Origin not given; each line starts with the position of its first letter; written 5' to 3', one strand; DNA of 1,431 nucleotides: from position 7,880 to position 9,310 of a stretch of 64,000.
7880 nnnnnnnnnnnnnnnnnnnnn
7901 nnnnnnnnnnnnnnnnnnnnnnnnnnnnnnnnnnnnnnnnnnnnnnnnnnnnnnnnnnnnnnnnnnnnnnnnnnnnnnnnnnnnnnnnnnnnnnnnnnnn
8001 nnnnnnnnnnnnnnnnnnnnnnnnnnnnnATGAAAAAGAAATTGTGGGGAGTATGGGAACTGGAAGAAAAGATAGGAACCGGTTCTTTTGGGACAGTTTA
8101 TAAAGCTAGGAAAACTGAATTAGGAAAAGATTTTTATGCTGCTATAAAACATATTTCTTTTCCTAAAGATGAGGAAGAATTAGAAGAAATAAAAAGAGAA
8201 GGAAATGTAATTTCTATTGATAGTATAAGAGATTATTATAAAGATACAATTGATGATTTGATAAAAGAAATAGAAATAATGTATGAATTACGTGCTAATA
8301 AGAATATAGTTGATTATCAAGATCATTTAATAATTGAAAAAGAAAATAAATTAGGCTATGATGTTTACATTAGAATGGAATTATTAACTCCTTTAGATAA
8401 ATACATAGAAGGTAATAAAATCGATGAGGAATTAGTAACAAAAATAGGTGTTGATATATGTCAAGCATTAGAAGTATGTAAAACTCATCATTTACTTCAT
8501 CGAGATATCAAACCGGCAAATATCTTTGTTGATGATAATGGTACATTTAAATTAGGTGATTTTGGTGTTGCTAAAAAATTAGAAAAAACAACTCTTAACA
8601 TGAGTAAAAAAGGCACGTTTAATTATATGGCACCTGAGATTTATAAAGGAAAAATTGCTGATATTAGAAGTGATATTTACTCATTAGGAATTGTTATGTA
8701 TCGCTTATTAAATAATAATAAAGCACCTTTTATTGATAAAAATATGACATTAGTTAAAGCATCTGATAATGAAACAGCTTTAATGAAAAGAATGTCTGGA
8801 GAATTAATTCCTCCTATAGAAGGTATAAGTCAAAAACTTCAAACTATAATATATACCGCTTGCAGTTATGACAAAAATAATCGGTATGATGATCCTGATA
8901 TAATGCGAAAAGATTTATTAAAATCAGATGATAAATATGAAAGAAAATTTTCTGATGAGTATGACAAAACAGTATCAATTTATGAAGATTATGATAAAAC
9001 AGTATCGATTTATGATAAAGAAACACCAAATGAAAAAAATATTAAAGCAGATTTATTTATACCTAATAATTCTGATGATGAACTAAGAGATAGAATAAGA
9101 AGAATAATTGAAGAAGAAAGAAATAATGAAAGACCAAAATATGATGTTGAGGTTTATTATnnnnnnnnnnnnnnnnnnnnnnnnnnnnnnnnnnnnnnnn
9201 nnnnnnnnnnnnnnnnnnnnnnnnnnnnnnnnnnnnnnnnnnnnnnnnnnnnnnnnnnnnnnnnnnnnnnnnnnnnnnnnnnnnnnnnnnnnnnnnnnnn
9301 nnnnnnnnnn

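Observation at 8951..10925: Shared DEY(D/E)KTVS(I/C)YED threonine motif: tandem in the kinase linker and at the N-terminus of the FHA-ABC exporter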

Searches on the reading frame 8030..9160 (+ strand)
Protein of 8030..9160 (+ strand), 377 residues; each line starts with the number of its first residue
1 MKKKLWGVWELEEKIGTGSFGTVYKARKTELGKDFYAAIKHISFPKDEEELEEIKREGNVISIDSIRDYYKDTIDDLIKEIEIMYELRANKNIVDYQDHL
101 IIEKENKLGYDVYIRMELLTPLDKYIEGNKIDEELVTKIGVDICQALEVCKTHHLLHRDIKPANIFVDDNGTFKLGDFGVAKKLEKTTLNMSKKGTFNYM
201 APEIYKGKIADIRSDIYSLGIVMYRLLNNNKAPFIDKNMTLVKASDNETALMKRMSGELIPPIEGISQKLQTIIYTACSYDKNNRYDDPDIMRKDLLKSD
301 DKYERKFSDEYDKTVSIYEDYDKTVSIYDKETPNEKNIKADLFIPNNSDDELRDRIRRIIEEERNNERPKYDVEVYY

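Call 21: find_homologous_proteins(query=window:8030-9160:+, max_evalue=1e-10)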
Query window:8030-9160:+ (377 aa): 5011 proteins with E <= 1e-10 among 8000 candidates; the best 120 are listed.
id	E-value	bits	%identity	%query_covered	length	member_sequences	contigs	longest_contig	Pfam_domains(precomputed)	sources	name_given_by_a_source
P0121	1.1e-159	550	67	99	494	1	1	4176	PF07714.24,PF00069.32,PF03109.23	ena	-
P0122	4.1e-139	482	64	97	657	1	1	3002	PF07714.24,PF00069.32,PF08239.18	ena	-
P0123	4.1e-137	475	64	96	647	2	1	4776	PF07714.24,PF00069.32,PF08239.18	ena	-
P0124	6.1e-137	475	65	95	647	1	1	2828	PF07714.24,PF00069.32,PF03109.23,PF08239.18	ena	-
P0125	7.9e-137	474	64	95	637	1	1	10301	PF07714.24,PF00069.32,PF03109.23,PF08239.18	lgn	-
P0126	6.7e-136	471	61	96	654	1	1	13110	PF07714.24,PF00069.32,PF08239.18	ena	-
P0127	7.5e-136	471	62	97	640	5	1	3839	PF07714.24,PF00069.32,PF08239.18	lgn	-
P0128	3.0e-134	466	63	95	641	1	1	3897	PF07714.24,PF00069.32,PF03109.23,PF08239.18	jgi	jgi:serine/threonine protein kinase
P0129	3.6e-134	466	61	96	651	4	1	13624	PF07714.24,PF00069.32,PF08239.18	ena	-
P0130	1.2e-133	464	62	96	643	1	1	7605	PF07714.24,PF00069.32,PF03109.23,PF08239.18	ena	-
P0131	2.0e-132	460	43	77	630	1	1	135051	PF07714.24,PF00069.32,PF03109.23,PF14531.13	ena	-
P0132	3.4e-100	354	51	89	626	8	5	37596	PF07714.24,PF00069.32,PF03109.23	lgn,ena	-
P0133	2.3e-99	351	50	85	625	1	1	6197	PF07714.24,PF00069.32,PF03109.23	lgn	-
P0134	9.3e-98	346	51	84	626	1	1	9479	PF07714.24,PF00069.32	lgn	-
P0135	4.6e-97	344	51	83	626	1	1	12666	PF07714.24,PF00069.32,PF03109.23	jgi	-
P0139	5.7e-89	317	44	88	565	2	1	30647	PF07714.24,PF00069.32,PF13240.12,PF05656.21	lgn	-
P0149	2.5e-87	312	50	75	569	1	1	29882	PF07714.24,PF00069.32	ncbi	-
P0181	1.7e-84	302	47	78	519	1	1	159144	PF07714.24,PF00069.32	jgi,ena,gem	-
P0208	6.1e-83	297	46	77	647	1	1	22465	PF07714.24,PF00069.32,PF02368.25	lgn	-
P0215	7.8e-83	297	47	77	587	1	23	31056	PF07714.24,PF00069.32,PF00404.25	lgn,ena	-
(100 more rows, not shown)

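Call 25: find_encoding_contigs(protein=P0129, flank=10000, max_places=3)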
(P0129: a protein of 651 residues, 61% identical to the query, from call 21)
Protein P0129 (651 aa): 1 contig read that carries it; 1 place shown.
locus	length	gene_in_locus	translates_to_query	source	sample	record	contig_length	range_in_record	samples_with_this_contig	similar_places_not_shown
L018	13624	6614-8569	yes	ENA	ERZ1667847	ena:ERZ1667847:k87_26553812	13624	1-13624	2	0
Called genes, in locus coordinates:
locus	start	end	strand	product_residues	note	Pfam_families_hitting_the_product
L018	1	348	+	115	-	?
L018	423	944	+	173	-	-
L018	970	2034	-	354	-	PF09479:Flg_new (faint)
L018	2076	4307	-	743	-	PF01757:Acyl_transf_3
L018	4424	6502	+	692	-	PF00768:Peptidase_S11, PF02368:Big_2, PF26182:Ig_NUP210_5th (weak), PF26918:Ig_Eae (faint)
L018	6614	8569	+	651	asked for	PF00069:Pkinase, PF07714:PK_Tyr_Ser-Thr, PF08239:SH3_3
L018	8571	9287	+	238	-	PF00481:PP2C, PF13672:PP2C_2, PF07228:SpoIIE (weak)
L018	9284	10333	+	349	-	PF16697:Yop-YscD_cpl (faint), PF00498:FHA, PF12773:DZR (faint), PF13248:Zn_ribbon_3 (faint), PF13240:Zn_Ribbon_1 (weak)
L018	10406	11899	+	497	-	PF13091:PLDc_2, PF00614:PLDc (weak), PF13091:PLDc_2, PF00614:PLDc (weak)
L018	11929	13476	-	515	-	PF00149:Metallophos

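Call 26: find_encoding_contigs(protein=P0132, flank=10000, max_places=3)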
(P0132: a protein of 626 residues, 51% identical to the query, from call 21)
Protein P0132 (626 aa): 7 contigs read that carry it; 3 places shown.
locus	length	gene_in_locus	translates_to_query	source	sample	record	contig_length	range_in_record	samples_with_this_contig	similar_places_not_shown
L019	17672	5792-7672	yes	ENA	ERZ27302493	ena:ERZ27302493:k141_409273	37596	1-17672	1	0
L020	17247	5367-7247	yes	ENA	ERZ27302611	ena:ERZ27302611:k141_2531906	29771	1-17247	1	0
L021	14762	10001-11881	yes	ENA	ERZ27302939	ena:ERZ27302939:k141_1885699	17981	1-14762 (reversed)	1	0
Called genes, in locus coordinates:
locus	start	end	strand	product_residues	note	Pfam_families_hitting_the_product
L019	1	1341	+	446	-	?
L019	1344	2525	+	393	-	PF01676:Metalloenzyme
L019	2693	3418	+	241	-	PF00481:PP2C, PF13672:PP2C_2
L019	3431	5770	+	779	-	PF00498:FHA, PF16697:Yop-YscD_cpl (weak), PF00498:FHA, PF16697:Yop-YscD_cpl, PF00005:ABC_tran, PF13304:AAA_21, PF12698:ABC2_membrane_3, PF01061:ABC2_membrane, +1 more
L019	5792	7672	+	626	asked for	PF00069:Pkinase, PF03109:ABC1 (faint), PF07714:PK_Tyr_Ser-Thr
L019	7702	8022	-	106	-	PF01906:YbjQ_1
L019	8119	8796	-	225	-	PF07136:DUF1385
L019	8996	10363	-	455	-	-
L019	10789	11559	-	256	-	PF00226:DnaJ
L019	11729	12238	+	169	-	PF00005:ABC_tran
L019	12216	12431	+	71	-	-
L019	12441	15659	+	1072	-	PF11559:ADIP (weak), PF02687:FtsX, PF12704:MacB_PCD (weak), PF02687:FtsX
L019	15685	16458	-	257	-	PF13566:DUF4130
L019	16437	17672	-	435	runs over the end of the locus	PF04055:Radical_SAM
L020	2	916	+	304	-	?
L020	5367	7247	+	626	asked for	PF00069:Pkinase, PF03109:ABC1 (faint), PF07714:PK_Tyr_Ser-Thr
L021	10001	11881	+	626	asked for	PF00069:Pkinase, PF03109:ABC1 (faint), PF07714:PK_Tyr_Ser-Thr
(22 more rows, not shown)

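Call 30: find_encoding_contigs(protein=P0139, flank=8000, max_places=2)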
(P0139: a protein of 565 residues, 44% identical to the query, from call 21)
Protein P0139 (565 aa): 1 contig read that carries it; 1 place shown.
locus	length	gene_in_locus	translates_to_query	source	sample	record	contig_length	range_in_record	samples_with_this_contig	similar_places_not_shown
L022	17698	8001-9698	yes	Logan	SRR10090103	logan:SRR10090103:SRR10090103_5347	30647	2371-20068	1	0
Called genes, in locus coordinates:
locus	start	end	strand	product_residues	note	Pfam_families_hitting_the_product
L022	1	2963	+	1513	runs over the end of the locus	PF16697:Yop-YscD_cpl (weak), PF00498:FHA, PF01580:FtsK_SpoIIIE, PF00005:ABC_tran (faint), PF01637:ATPase_2 (faint), PF01935:DUF87 (faint), PF05729:NACHT (faint), PF01580:FtsK_SpoIIIE, +5 more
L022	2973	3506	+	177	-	-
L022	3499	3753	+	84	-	PF08817:YukD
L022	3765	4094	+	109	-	-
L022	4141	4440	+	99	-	PF06013:WXG100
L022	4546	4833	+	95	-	PF06013:WXG100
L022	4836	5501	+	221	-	-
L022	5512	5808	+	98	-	-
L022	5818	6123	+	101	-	-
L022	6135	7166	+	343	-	PF00877:NLPC_P60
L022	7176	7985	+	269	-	PF06013:WXG100, PF10824:T7SS_ESX_EspC (weak), PF05257:CHAP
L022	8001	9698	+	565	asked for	PF00069:Pkinase, PF07714:PK_Tyr_Ser-Thr, PF05656:DUF805, PF13240:Zn_Ribbon_1 (weak)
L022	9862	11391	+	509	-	PF00069:Pkinase, PF07714:PK_Tyr_Ser-Thr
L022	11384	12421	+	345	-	PF00481:PP2C, PF13672:PP2C_2, PF07228:SpoIIE (faint)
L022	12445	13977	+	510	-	-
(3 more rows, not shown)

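Call 31: find_encoding_contigs(protein=P0126, flank=8000, max_places=2)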
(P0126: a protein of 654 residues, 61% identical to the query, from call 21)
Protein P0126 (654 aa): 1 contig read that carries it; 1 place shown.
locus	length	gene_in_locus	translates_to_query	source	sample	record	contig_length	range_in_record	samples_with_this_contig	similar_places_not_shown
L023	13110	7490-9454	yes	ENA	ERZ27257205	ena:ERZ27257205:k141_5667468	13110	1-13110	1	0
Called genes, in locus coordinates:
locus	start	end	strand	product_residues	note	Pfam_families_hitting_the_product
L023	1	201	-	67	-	?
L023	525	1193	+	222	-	PF13485:Peptidase_MA_2 (faint)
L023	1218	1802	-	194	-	-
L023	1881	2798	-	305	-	PF02661:Fic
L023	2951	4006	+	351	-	PF02661:Fic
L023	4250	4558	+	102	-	-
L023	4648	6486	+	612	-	PF00288:GHMP_kinases_N, PF00483:NTP_transferase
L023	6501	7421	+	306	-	PF00535:Glycos_transf_2, PF10111:Glyco_tranf_2_2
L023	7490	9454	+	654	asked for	PF00069:Pkinase, PF07714:PK_Tyr_Ser-Thr, PF08239:SH3_3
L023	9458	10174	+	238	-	PF00481:PP2C, PF13672:PP2C_2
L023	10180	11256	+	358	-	PF16697:Yop-YscD_cpl (weak), PF00498:FHA, PF17032:Zn_ribbon_15 (faint), PF18912:DZR_2 (faint), PF24460:DUF7575 (faint), PF12773:DZR, PF13240:Zn_Ribbon_1 (weak), PF13248:Zn_ribbon_3 (weak)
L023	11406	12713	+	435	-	-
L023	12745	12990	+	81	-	-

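Call 55: find_encoding_contigs(protein=P0181, flank=8000, max_places=1)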
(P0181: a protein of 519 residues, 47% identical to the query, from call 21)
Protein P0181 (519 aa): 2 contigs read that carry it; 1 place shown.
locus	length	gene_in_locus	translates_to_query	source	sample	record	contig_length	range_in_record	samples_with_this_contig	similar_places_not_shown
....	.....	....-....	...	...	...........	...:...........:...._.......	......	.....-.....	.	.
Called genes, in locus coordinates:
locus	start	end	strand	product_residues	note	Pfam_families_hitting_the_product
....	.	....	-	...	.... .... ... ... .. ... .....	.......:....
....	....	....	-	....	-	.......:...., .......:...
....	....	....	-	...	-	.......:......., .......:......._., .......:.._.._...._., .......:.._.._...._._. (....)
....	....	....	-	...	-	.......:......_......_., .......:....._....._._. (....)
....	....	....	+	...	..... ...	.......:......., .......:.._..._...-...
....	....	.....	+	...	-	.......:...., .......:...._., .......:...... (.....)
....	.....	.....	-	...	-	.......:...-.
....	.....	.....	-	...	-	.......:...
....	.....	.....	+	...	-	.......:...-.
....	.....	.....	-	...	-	-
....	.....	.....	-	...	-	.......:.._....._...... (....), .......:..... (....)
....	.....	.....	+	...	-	-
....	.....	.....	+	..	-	-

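Call 56: find_encoding_contigs(protein=P0208, flank=8000, max_places=1)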
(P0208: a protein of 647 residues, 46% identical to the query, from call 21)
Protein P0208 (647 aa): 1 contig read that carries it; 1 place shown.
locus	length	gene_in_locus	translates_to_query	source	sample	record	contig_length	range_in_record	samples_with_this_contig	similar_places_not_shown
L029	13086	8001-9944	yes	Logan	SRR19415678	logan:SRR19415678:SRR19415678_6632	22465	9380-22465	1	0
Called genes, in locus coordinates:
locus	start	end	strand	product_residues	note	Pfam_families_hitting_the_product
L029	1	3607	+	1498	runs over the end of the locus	PF00498:FHA, PF16697:Yop-YscD_cpl, PF01935:DUF87 (faint), PF20720:nSTAND3 (faint), PF01443:Viral_helicase1 (faint), PF00910:RNA_helicase (faint), PF01580:FtsK_SpoIIIE, PF01580:FtsK_SpoIIIE, +12 more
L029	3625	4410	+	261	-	-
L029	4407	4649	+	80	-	PF08817:YukD (faint)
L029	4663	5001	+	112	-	PF06013:WXG100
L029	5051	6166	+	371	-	-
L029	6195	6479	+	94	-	PF13780:DUF4176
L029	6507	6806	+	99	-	PF06013:WXG100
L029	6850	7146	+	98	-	PF06013:WXG100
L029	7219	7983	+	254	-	PF00481:PP2C, PF13672:PP2C_2, PF07228:SpoIIE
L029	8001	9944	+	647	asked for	PF00069:Pkinase, PF07714:PK_Tyr_Ser-Thr, PF02368:Big_2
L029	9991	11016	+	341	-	-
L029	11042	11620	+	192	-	-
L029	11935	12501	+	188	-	-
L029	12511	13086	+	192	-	?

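Call 57: find_encoding_contigs(protein=P0215, flank=8000, max_places=1)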
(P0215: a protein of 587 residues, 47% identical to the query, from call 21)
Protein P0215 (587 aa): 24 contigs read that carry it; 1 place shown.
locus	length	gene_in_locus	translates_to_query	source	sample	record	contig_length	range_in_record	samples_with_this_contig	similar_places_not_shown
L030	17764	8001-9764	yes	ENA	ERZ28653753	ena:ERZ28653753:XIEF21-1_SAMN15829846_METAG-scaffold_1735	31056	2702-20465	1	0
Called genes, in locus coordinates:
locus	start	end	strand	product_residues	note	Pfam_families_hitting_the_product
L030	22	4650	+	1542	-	PF00498:FHA, PF16697:Yop-YscD_cpl (faint), PF00004:AAA (faint), PF01580:FtsK_SpoIIIE, PF01637:ATPase_2 (faint), PF05729:NACHT (faint), PF13191:AAA_16 (faint), PF01580:FtsK_SpoIIIE, +2 more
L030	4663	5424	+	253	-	PF04397:LytTR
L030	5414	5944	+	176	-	-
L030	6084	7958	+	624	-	-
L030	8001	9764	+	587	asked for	PF00069:Pkinase, PF07714:PK_Tyr_Ser-Thr, PF00404:Dockerin_1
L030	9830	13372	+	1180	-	-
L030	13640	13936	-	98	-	-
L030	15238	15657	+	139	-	PF07653:SH3_2 (faint), PF08239:SH3_3 (weak), PF13457:GW (faint), PF06347:SH3_4 (faint), PF08239:SH3_3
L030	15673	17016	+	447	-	PF08239:SH3_3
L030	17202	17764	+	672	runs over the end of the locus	-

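Call 58: find_encoding_contigs(protein=P0149, flank=8000, max_places=1)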
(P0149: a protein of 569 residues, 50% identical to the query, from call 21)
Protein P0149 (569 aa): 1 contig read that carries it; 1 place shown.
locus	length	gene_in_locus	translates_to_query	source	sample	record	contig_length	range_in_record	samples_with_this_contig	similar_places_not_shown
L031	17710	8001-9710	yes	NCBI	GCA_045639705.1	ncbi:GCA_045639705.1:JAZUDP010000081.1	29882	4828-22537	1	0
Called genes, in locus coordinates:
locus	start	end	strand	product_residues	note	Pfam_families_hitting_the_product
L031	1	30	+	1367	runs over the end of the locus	PF09479:Flg_new (faint)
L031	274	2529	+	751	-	-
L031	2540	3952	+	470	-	PF03062:MBOAT, PF13813:MBOAT_2 (weak)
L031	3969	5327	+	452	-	PF14286:DHHW (faint), PF16822:ALGX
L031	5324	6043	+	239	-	-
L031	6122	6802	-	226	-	-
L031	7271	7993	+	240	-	PF00481:PP2C (faint)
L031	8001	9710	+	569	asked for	PF00069:Pkinase, PF07714:PK_Tyr_Ser-Thr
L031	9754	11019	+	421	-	-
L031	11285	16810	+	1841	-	PF13229:Beta_helix, PF07554:FIVAR (faint)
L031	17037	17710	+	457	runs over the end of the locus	PF01554:MatE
